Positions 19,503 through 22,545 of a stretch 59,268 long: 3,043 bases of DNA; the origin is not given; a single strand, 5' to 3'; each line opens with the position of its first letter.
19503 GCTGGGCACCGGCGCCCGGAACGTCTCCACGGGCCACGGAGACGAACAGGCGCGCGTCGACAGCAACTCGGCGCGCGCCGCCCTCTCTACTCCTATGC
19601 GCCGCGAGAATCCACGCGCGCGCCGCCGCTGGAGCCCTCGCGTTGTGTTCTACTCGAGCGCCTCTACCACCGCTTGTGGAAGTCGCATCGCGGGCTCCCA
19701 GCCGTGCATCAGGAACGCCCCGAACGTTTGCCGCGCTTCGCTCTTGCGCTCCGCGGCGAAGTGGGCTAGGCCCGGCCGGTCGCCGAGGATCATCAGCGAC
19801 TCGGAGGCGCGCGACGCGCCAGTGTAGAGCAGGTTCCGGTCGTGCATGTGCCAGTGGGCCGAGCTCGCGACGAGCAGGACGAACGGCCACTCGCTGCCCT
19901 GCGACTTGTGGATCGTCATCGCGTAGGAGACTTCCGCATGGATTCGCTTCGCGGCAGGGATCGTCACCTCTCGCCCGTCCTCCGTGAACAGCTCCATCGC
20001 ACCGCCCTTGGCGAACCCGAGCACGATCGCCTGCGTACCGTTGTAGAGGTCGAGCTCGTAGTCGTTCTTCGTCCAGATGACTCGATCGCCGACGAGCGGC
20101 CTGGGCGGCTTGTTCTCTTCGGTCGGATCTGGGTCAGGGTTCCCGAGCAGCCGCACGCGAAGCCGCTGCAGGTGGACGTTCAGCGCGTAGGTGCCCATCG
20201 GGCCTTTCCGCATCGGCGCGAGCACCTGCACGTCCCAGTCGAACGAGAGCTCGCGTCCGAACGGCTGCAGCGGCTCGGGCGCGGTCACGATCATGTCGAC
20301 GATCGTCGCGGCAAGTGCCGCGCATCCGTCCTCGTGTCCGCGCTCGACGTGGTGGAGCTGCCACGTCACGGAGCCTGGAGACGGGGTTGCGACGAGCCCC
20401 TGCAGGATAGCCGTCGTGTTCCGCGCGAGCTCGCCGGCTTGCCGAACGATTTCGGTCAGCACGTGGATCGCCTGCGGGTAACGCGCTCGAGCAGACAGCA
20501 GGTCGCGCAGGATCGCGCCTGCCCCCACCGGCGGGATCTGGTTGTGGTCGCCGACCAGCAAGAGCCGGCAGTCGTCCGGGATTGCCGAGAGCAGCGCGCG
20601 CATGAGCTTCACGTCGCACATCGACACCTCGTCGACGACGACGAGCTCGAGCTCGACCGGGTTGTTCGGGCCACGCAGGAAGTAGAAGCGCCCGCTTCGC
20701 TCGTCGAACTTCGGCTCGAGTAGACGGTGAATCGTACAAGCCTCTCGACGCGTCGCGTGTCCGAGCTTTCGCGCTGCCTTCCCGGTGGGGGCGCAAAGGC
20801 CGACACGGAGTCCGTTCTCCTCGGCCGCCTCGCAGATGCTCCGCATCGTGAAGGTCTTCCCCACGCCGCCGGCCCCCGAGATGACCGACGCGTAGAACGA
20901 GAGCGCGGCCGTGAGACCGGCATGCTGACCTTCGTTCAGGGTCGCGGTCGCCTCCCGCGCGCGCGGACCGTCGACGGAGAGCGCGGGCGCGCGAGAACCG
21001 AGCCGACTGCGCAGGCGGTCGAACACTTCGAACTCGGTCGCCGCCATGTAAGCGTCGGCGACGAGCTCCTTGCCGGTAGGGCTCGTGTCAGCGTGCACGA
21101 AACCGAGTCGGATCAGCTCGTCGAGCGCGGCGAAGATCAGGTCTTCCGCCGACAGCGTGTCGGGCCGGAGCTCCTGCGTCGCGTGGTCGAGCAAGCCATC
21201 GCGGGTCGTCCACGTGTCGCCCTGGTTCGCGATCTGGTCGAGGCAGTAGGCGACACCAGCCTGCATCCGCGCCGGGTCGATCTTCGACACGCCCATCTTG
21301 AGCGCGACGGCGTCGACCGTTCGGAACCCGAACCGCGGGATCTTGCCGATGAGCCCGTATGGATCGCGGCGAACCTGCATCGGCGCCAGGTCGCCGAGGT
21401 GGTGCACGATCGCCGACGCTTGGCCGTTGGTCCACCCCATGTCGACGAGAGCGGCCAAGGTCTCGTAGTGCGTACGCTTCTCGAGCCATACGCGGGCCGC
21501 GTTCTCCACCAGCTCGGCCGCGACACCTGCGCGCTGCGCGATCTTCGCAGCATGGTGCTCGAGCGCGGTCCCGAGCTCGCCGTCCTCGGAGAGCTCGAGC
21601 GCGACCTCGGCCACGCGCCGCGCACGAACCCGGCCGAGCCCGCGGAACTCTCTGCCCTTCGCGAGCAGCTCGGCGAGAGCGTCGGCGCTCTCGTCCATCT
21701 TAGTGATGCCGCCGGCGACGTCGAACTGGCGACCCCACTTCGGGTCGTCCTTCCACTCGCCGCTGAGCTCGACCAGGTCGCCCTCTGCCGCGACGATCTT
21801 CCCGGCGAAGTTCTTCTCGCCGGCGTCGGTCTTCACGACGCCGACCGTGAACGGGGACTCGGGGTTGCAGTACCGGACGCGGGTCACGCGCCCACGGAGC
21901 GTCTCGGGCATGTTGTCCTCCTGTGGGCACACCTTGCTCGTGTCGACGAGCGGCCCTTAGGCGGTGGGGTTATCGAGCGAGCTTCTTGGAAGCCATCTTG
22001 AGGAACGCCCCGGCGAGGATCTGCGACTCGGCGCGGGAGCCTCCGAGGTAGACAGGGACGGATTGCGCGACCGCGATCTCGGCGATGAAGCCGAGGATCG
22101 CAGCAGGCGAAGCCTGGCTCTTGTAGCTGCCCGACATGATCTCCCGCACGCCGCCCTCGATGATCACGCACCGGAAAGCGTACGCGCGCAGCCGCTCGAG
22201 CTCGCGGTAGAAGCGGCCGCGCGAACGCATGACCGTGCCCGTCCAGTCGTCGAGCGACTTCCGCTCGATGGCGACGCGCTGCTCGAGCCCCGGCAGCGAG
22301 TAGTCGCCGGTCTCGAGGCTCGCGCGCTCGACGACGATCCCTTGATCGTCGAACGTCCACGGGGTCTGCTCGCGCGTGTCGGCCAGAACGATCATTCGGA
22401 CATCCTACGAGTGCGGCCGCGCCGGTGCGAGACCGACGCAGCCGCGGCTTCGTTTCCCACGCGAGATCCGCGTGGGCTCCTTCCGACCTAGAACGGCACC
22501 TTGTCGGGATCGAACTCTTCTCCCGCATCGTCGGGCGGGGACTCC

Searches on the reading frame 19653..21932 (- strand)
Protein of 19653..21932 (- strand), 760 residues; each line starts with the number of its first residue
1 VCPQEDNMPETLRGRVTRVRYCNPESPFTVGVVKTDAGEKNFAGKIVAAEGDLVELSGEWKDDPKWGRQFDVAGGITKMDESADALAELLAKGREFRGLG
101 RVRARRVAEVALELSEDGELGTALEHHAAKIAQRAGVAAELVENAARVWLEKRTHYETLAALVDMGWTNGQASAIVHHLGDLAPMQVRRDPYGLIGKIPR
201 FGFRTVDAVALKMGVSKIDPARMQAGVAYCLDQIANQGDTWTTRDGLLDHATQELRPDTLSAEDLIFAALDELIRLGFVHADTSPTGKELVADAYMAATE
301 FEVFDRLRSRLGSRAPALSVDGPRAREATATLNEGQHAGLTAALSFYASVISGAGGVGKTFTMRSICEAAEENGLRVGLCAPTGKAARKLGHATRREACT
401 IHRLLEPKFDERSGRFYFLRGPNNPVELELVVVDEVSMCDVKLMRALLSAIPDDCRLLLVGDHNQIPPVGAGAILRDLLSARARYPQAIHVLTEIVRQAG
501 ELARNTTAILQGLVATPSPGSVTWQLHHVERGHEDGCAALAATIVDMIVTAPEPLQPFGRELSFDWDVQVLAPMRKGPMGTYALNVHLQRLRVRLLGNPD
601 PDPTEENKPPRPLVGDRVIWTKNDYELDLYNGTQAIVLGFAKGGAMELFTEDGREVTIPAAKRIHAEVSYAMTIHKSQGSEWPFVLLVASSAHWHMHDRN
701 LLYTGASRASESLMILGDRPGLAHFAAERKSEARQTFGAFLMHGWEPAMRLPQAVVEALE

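Call 13: search_protein_families(library=pfam, proteins=[window:19653-21932:-], max_evalue=0.001)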
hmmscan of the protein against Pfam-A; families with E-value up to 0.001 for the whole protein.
window:19653-21932:- (760 aa): 8 families
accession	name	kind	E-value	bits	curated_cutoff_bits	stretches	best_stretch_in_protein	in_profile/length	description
PF13604.12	AAA_30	-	8.5e-35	120.7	27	1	331-506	1-164/191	AAA domain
PF13245.12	AAA_19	-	3.4e-32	111.9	25.1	1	341-470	6-133/134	AAA domain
PF14490.11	HHH_RecD2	-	1.3e-18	67.2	27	1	152-240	2-91/92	ATP-dependent RecD2 DNA helicase HHH domain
PF13538.12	UvrD_C_2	-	2.1e-17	63.2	27.4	1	669-715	2-51/52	UvrD-like helicase C-terminal domain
PF23139.1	OB_YrrC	-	2e-10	40.9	27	1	10-73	2-69/76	ATP-dependent DNA helicase YrrC, OB-fold domain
PF01443.25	Viral_helicase1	-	2.9e-09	37.5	21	1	668-716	178-227/228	Viral superfamily 1 RNA helicase core domain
PF13086.12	AAA_11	-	2e-06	28.2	27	0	428-469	214-253/257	AAA domain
PF18335.7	SH3_13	-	0.00064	19.9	41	0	613-633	27-47/65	ATP-dependent RecD-like DNA helicase SH3 domain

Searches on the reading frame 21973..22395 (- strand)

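Call 68: search_protein_families(library=phrogs, proteins=[window:21973-22395:-], max_evalue=0.001)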
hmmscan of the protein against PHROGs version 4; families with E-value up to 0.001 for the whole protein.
window:21973-22395:- (141 aa): 1 family
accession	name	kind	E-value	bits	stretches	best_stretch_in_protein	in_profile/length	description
phrog_3490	-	DNA, RNA and nucleotide metabolism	1.2e-16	62.2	1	1-117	9-148/175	ERCC4-type nuclease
